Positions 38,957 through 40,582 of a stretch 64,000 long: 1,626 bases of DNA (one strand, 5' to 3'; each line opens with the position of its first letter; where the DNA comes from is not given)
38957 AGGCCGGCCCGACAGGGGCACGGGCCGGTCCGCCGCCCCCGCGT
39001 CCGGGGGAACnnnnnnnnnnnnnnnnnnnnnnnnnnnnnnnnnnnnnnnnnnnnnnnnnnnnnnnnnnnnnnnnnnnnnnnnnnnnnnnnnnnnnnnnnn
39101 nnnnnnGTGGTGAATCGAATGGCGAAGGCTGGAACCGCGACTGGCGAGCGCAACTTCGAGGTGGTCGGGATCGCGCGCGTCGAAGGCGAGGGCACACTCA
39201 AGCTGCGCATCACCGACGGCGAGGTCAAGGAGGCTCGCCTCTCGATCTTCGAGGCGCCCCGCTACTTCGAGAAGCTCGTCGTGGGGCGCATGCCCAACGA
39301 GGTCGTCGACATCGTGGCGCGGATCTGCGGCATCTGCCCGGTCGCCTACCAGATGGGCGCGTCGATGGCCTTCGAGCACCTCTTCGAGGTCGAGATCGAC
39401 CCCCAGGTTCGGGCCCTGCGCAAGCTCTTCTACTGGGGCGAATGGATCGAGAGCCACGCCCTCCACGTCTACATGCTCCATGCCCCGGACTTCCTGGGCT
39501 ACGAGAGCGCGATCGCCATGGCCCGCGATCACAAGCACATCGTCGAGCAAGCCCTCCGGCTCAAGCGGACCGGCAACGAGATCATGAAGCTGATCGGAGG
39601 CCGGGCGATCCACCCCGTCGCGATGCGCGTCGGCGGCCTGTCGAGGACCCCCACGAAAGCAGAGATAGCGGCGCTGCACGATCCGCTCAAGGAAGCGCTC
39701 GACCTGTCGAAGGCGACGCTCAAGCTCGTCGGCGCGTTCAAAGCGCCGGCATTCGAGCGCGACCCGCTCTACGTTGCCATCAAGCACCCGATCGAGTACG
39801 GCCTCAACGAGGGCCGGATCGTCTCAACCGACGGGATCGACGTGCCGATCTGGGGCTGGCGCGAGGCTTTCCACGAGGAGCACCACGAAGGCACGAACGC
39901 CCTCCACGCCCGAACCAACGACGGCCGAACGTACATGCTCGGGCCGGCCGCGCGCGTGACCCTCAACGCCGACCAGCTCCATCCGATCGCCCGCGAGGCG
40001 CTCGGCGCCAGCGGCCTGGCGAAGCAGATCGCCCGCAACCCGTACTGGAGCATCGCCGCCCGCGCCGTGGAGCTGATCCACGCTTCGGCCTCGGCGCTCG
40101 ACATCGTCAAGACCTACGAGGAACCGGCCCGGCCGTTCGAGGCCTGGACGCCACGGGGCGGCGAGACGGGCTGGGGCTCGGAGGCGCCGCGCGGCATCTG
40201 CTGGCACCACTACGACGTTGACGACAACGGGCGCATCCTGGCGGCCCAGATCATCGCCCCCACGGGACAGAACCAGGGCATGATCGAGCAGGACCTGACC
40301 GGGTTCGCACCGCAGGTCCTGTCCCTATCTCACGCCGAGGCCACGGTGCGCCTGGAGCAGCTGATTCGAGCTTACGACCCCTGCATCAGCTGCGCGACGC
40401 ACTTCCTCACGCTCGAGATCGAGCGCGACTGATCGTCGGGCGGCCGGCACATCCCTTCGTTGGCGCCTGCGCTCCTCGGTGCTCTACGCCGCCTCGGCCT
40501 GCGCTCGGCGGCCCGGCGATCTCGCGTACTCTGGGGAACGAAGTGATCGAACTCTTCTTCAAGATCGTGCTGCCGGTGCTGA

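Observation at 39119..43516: Solitary [NiFe]-hydrogenase large-subunit homolog with maturation protease and paired membrane paralogs, but no small subunit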

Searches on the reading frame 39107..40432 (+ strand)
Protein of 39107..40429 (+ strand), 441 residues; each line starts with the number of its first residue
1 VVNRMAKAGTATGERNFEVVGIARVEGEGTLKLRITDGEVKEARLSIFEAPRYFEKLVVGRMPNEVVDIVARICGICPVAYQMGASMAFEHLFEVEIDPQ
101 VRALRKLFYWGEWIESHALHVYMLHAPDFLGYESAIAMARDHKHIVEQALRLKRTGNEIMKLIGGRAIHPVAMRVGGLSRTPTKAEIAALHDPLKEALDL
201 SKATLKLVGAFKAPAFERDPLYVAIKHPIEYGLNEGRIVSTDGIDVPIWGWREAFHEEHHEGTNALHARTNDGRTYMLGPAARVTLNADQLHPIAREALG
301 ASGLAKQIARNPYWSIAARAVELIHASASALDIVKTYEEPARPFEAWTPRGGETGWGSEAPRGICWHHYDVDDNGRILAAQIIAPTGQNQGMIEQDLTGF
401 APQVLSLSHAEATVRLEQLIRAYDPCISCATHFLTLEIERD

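Call 3: search_protein_families(library=pfam, proteins=[window:39119-40432:+], max_evalue=0.01)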
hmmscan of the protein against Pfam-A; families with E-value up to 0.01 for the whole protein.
window:39119-40432:+ (437 aa): 1 family
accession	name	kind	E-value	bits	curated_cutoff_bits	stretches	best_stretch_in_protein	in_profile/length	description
PF00374.24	NiFeSe_Hases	-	1.7e-27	97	25.8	2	48-134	1-87/508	Nickel-dependent hydrogenase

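Call 4: search_protein_families(library=ncbifam, proteins=[window:39119-40432:+], max_evalue=0.01)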
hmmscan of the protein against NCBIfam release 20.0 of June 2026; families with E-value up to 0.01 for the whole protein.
window:39119-40432:+ (437 aa): 11 families
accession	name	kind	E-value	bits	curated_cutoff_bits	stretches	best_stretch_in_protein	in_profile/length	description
NF040828.1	sulfhyd_ShyA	equivalog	2e-79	267.4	700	1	14-431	4-414/415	NAD(P)-dependent hydrogenase/sulfhydrogenase 2 subunit alpha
NF040832.1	sulfhyd_HydA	equivalog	2.3e-70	237.9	880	1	15-430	7-424/426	NADPH-dependent hydrogenase/sulfhydrogenase 1 subunit alpha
TIGR03295.1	frhA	equivalog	8.7e-41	140.2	392.5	1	14-433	6-400/412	coenzyme F420 hydrogenase subunit alpha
NF033181.1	NiFeSe_hydrog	equivalog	1.7e-38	132.8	600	3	18-128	9-118/507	nickel-dependent hydrogenase large subunit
NF045518.1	H2_NiFeSe_large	exception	1.7e-38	132.7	780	2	17-192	8-197/485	NiFeSe hydrogenase large subunit HysA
NF041785.2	VhuA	equivalog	2.4e-37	128.5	800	2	17-206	8-204/418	F420-non-reducing hydrogenase Vhu subunit A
NF007778.0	PRK10467.1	equivalog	2e-16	59.4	969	2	16-133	8-124/567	hydrogenase 2 large subunit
NF007550.0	PRK10170.1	equivalog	2.7e-12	45.9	1101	1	11-132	17-138/597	Ni/Fe-hydrogenase large subunit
NF041786.2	VhuU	equivalog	1.3e-06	28.1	70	1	412-430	11-29/45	F420-non-reducing hydrogenase selenoprotein subunit VhuU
NF004739.1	PRK06075.1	equivalog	0.00023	20.1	360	1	25-180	16-159/384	NADH-quinone oxidoreductase subunit D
TIGR01962.1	NuoD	equivalog_domain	0.00026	20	459.35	1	31-178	24-159/386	NADH dehydrogenase (quinone) subunit D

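Call 5: find_encoding_contigs(protein=window:39119-40432:+, flank=10000, max_places=10)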
Protein window:39119-40432:+ (437 aa): no gene with exactly this product is on record in the collection.

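Call 6: find_homologous_proteins(query=window:39119-40432:+)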
Query window:39119-40432:+ (437 aa): 8000 proteins with E <= 0.001 among 8000 candidates; the best 120 are listed.
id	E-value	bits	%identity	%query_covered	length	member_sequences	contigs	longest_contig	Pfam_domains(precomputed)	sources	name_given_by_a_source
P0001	7.5e-273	923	91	100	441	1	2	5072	PF00374.25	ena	-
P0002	1.1e-269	913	90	100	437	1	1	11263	PF00374.25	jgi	jgi:coenzyme F420-reducing hydrogenase alpha subunit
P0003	2.8e-269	911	90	100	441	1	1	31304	PF00374.25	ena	-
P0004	1.0e-268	910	90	100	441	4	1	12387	PF00374.25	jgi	jgi:coenzyme F420-reducing hydrogenase alpha subunit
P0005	1.3e-268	909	90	100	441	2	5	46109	PF00374.25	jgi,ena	jgi:coenzyme F420-reducing hydrogenase alpha subunit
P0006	2.0e-268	909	89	100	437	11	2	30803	PF00374.25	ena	-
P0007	2.1e-268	909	89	100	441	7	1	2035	PF00374.25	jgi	jgi:coenzyme F420-reducing hydrogenase alpha subunit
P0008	2.5e-268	908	90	100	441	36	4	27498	PF00374.25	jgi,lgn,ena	jgi:coenzyme F420-reducing hydrogenase alpha subunit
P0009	4.0e-268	908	90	100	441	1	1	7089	PF00374.25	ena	-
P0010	5.3e-267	904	90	100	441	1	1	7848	PF00374.25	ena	-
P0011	5.9e-267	904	88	100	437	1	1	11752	PF00374.25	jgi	jgi:sulfhydrogenase subunit alpha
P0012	1.9e-266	902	89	100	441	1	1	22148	PF00374.25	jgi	jgi:coenzyme F420-reducing hydrogenase alpha subunit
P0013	1.5e-265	899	89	100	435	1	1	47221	PF00374.25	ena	-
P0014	3.4e-265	898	89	100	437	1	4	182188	PF00374.25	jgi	jgi:sulfhydrogenase subunit alpha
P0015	8.8e-264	893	88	100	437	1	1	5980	PF00374.25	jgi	jgi:sulfhydrogenase subunit alpha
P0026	1.7e-259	879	87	100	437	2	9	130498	PF00374.25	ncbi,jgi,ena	ncbi:MAG: nickel-dependent hydrogenase large subunit [Candidatus Limnocylindrales bacterium]|jgi:coe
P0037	4.5e-258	875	86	100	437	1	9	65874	PF00374.25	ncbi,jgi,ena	ncbi:MAG: Ni/Fe hydrogenase subunit alpha [Candidatus Limnocylindrales bacterium]|jgi:coenzyme F420-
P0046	1.5e-257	873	85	100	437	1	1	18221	PF00374.25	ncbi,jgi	ncbi:MAG TPA: Ni/Fe hydrogenase subunit alpha [Candidatus Limnocylindrales bacterium]|jgi:coenzyme F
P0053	6.1e-257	871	87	100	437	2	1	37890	PF00374.25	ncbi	-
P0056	5.9e-256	868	86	100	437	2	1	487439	PF00374.25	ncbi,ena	-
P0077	8.5e-236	801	78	100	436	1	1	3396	PF00374.25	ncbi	-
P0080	1.5e-210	718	71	100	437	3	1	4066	PF00374.25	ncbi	ncbi:MAG: Ni/Fe hydrogenase subunit alpha [Candidatus Limnocylindrales bacterium]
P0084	1.6e-204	698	70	100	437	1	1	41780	PF00374.25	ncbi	ncbi:MAG TPA: nickel-dependent hydrogenase large subunit [Candidatus Limnocylindrales bacterium]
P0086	3.6e-191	654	68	97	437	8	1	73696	PF00374.25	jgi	jgi:sulfhydrogenase subunit alpha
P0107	9.4e-185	633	64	98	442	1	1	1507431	PF00374.25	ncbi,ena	-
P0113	6.0e-184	630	63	99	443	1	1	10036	PF00374.25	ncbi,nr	ncbi:MAG: nickel-dependent hydrogenase large subunit [Chloroflexota bacterium]|nr:nickel-dependent h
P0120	2.3e-183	628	64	98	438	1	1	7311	PF00374.25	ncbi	ncbi:MAG: Ni/Fe hydrogenase subunit alpha [Candidatus Limnocylindria bacterium]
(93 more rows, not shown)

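Call 7: find_encoding_contigs(protein=P0014, flank=10000, max_places=3)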
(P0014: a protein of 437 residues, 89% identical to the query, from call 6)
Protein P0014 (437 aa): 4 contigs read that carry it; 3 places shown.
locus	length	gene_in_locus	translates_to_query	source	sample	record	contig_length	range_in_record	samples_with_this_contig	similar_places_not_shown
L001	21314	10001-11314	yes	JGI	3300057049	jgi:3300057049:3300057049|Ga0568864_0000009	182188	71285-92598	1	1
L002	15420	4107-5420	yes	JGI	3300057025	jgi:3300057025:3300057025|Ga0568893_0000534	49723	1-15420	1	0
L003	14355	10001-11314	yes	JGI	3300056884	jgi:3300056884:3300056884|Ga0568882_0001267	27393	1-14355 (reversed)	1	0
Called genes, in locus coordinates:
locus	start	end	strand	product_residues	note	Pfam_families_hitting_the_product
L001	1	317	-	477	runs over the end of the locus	PF01011:PQQ (weak), PF13360:PQQ_2, PF13570:Beta-prop_ACSF4 (faint)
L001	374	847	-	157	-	-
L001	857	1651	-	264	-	PF00440:TetR_N, PF02909:TetR_C_1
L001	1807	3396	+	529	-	PF00083:Sugar_tr (faint), PF07690:MFS_1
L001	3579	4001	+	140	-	-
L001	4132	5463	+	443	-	PF21686:LigD_Prim-Pol, PF01896:DNA_primase_S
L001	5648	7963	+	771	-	-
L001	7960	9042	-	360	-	PF01068:DNA_ligase_A_M, PF04679:DNA_ligase_A_C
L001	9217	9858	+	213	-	-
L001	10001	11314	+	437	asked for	PF00374:NiFeSe_Hases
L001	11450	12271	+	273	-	-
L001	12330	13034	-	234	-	-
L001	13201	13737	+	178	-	-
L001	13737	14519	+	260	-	-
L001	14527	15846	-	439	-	PF07690:MFS_1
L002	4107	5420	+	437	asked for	PF00374:NiFeSe_Hases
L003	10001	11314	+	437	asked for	PF00374:NiFeSe_Hases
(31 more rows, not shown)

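Call 8: find_encoding_contigs(protein=P0107, flank=10000, max_places=2)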
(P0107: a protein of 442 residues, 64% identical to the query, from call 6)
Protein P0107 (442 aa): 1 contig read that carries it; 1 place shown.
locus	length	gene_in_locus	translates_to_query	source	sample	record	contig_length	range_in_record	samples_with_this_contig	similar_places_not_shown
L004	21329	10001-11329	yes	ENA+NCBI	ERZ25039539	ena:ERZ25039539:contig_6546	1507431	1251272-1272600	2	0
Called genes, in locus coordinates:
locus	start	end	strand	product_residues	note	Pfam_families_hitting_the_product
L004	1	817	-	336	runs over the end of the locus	-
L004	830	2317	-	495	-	PF02541:Ppx-GppA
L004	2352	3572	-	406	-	PF01168:Ala_racemase_N, PF14031:D-ser_dehydrat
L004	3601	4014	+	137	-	-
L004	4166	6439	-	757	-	PF00877:NLPC_P60, PF24517:CBM96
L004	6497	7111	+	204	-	PF00027:cNMP_binding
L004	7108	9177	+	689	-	PF12838:Fer4_7 (faint), PF13237:Fer4_10 (faint), PF14697:Fer4_21 (faint), PF17179:Fer4_22, PF00175:NAD_binding_1, PF10418:DHODB_Fe-S_bind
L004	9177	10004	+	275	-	PF01058:Oxidored_q6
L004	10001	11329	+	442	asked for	PF00374:NiFeSe_Hases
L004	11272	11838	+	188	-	-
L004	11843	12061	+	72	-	PF01455:HupF_HypC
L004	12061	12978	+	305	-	PF00892:EamA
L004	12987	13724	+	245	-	PF19927:DUF6390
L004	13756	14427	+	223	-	PF06736:TMEM175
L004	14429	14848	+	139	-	-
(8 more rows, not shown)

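Call 15: find_related_loci(query=window:39119-40432:+, collection=genome_contigs, flank=10000)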
Query window:39119-40432:+ (437 aa) in genome_contigs; peptide patterns used: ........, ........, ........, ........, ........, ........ (x = any residue, [..] = any of these).
94 stretches matched a pattern; 36 encode a relative of the query (tblastn E <= 1e-3); 31 distinct loci.
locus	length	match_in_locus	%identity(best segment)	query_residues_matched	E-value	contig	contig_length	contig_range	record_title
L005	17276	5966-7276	94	1-437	0e+0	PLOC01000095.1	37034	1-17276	MAG: Chloroflexi bacterium isolate fen_1069 73.20120800_E1D.31_contig_1233, whole genome shotgun sequence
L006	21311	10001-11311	93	1-437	0e+0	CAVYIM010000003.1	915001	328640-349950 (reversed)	MAG: uncultured Chloroflexia bacterium isolate MFD01476.bin.2.191 genome assembly, contig: contig_21535, whole genome sh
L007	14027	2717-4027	89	1-437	0e+0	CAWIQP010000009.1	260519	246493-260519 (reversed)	MAG: uncultured Chloroflexia bacterium isolate MFD01689.bin.1.101 genome assembly, contig: contig_38176, whole genome sh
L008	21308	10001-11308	89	1-436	0e+0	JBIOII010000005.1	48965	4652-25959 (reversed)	MAG: Candidatus Limnocylindrales bacterium isolate GcC5-39 k141_1222869_length_48965_cov_40.5272, whole genome shotgun s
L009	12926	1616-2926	88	1-437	0e+0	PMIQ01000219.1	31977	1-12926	MAG: Chloroflexi bacterium isolate fen_1050 73.20120600_E3D.25_contig_15876, whole genome shotgun sequence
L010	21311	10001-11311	89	1-437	0e+0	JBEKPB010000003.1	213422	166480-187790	MAG: Candidatus Limnocylindrales bacterium isolate SPRUCE 454 SPRUCE_454_3, whole genome shotgun sequence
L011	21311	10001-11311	88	1-437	0e+0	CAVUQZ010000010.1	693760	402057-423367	MAG: uncultured Chloroflexia bacterium isolate MFD01299.bin.2.22 genome assembly, contig: contig_52928, whole genome sho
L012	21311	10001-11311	88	1-437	0e+0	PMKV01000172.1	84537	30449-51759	MAG: Chloroflexi bacterium isolate fen_1042 73.20120600_E1D.47_contig_4957, whole genome shotgun sequence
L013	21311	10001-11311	88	1-437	0e+0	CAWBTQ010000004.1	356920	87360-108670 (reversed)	MAG: uncultured Chloroflexia bacterium isolate MFD01299.bin.1.122 genome assembly, contig: contig_36507, whole genome sh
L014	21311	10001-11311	87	1-437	0e+0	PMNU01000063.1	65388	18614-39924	MAG: Chloroflexi bacterium isolate fen_1019 73.20110600_E2D.3_contig_2966, whole genome shotgun sequence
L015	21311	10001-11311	87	1-437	0e+0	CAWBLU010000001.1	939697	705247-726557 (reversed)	MAG: uncultured Chloroflexia bacterium isolate MFD02416.bin.1.291 genome assembly, contig: contig_13880, whole genome sh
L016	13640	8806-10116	88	1-437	0e+0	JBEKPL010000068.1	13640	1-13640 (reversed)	MAG: Candidatus Limnocylindrales bacterium isolate SPRUCE 463 SPRUCE_463_68, whole genome shotgun sequence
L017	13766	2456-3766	87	1-437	0e+0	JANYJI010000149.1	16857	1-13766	MAG: Chloroflexi bacterium isolate GL140_3_metabinner_90 GL140_3_k141_786284, whole genome shotgun sequence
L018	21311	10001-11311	87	1-437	0e+0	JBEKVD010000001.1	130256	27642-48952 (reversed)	MAG: Candidatus Limnocylindrales bacterium isolate SPRUCE 597 SPRUCE_597_1, whole genome shotgun sequence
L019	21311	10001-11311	87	1-437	0e+0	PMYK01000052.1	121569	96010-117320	MAG: Chloroflexi bacterium isolate fen_1029 73.20110800_E2D.56_contig_3350, whole genome shotgun sequence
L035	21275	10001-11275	66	13-436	1e-123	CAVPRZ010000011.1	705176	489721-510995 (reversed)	MAG: uncultured Chloroflexia bacterium isolate MFD10007.bin.2.206 genome assembly, contig: contig_8779, whole genome sho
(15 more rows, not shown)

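Call 24: search_solved_structures(query=window:39119-40432:+, max_evalue=1e-10, show_alignments=2)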
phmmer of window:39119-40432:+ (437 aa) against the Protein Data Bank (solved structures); distinct sequences matched with E-value up to 1e-10: 65 (the best 60 are shown).
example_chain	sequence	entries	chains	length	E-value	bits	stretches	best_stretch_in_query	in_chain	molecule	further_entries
9nez_D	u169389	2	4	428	4.6e-66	226.9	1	17-431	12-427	Sulfhydrogenase 1 subunit alpha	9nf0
9e15_B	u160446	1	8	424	2.4e-65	224.5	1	17-428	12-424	Sulfhydrogenase 1 subunit alpha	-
9e1j_B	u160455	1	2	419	2.4e-65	224.5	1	17-428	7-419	Sulfhydrogenase 1 subunit alpha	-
5yxy_A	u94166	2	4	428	2.9e-63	217.7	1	16-430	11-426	Cytosolic NiFe-hydrogenase, alpha subunit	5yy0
5odc_F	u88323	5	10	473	5.1e-43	151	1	15-202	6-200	Methyl-viologen reducing hydrogenase subunit A | Methyl-viologen reducing hydrogenase, subunit A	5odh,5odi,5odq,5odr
9sw2_F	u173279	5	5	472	6e-41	144.2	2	18-204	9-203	F420-non-reducing hydrogenase subunit A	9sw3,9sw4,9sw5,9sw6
5xf9_D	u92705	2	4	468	1e-39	140.1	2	9-203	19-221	NAD-reducing hydrogenase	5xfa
7t2r_D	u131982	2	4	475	7.6e-39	137.2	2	13-207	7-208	NiFe hydrogenase large subunit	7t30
9sfi_g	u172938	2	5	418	3.8e-32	115.2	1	17-182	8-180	Coenzyme F420-reducing hydrogenase, alpha subunit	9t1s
5jsu_B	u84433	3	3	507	3.6e-30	108.7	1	7-190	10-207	Periplasmic [NiFeSe] hydrogenase, large subunit, selenocysteine-containing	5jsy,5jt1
5jsh_B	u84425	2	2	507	1.2e-28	103.7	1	7-190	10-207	Periplasmic [NiFeSe] hydrogenase, large subunit, selenocysteine-containing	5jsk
6ruc_B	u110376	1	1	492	4.4e-28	101.8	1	7-190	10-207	Periplasmic [NiFeSe] hydrogenase, large subunit, selenocysteine-containing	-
6z8m_B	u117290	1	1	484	6.1e-28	101.3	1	7-191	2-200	Periplasmic [NiFeSe] hydrogenase, large subunit, selenocysteine-containing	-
2wpn_B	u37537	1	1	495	7e-28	101.1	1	5-191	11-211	PERIPLASMIC [NIFESE] HYDROGENASE, LARGE SUBUNIT, SELENOCYSTEINE-CONTAINING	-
6ru9_B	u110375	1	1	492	1.2e-27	100.4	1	7-190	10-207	Periplasmic [NiFeSe] hydrogenase, large subunit, selenocysteine-containing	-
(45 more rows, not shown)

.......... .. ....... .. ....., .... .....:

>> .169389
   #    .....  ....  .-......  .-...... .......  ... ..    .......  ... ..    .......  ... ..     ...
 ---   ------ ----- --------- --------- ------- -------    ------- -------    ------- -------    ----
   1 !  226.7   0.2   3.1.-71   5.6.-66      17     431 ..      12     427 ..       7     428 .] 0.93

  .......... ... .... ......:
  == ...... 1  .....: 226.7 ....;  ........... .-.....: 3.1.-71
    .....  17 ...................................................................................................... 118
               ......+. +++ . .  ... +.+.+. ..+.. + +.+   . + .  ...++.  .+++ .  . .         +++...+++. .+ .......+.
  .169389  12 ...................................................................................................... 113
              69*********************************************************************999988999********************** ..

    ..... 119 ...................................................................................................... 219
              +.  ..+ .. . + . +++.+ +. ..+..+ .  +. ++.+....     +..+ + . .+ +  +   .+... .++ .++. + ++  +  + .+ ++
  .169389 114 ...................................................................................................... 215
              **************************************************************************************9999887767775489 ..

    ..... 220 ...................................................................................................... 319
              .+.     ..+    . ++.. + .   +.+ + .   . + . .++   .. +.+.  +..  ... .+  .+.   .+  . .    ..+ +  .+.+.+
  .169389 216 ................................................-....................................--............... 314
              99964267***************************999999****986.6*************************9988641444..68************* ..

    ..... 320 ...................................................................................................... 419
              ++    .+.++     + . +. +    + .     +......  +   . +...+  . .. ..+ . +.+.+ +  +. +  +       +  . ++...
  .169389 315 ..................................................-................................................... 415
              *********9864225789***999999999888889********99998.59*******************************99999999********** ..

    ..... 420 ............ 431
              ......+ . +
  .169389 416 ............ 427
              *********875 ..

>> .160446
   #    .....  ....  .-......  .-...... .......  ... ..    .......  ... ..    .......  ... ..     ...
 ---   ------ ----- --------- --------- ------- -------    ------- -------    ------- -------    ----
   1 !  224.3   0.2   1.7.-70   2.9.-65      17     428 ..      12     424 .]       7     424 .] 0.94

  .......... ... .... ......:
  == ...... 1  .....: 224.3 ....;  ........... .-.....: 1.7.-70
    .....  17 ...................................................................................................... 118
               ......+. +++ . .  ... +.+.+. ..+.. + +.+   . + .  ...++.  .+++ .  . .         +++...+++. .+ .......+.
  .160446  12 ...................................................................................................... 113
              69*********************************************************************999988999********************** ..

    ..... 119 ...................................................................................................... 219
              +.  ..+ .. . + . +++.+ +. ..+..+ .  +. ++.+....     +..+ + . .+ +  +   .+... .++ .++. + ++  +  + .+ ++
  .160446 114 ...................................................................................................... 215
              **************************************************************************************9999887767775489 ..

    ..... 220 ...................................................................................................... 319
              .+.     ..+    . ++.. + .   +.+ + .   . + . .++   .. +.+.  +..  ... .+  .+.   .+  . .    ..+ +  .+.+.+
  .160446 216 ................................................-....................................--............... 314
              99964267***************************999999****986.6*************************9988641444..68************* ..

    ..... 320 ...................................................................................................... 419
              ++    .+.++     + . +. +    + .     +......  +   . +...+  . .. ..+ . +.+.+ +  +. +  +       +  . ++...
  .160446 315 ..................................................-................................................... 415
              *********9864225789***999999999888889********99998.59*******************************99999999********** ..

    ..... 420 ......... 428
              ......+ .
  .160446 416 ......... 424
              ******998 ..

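Call 31: find_encoding_contigs(protein=P0084, flank=10000, max_places=2)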
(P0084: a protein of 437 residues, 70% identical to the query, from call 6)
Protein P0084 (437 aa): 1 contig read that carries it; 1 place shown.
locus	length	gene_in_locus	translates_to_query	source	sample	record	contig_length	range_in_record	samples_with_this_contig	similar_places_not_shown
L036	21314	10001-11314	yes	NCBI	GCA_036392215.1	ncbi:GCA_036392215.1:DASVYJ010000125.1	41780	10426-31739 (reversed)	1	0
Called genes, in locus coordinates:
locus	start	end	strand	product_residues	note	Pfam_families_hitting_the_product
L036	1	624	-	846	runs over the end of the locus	PF01074:Glyco_hydro_38N, PF09261:Alpha-mann_mid, PF07748:Glyco_hydro_38C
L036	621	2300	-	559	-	PF00480:ROK, PF13580:SIS_2, PF01380:SIS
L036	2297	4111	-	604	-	-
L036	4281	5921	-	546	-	PF00128:Alpha-amylase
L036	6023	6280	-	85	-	PF09851:SHOCT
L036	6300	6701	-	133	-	PF00582:Usp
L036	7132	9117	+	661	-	PF13746:Fer4_18 (faint), PF12838:Fer4_7 (faint), PF13237:Fer4_10 (faint), PF17179:Fer4_22, PF00175:NAD_binding_1, PF10418:DHODB_Fe-S_bind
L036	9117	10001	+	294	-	PF01058:Oxidored_q6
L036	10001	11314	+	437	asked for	PF00374:NiFeSe_Hases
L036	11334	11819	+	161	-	PF01750:HycI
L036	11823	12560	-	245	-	PF00440:TetR_N, PF17920:TetR_C_16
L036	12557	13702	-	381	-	PF12679:ABC2_membrane_2, PF12698:ABC2_membrane_3, PF01061:ABC2_membrane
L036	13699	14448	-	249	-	PF00005:ABC_tran, PF13304:AAA_21 (weak)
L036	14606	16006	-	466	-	PF07690:MFS_1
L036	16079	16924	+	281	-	PF13489:Methyltransf_23, PF01209:Ubie_methyltran, PF13847:Methyltransf_31, PF08241:Methyltransf_11, PF08242:Methyltransf_12, PF13649:Methyltransf_25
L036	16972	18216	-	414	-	PF13714:PEP_mutase, PF00463:ICL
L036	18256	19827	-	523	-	PF03328:HpcH_HpaI (faint), PF01274:MS_TIM-barrel, PF20659:MS_C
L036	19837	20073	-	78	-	-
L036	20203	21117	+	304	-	PF00126:HTH_1, PF03466:LysR_substrate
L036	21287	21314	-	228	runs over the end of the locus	PF01386:Ribosomal_L25p, PF14693:Ribosomal_TL5_C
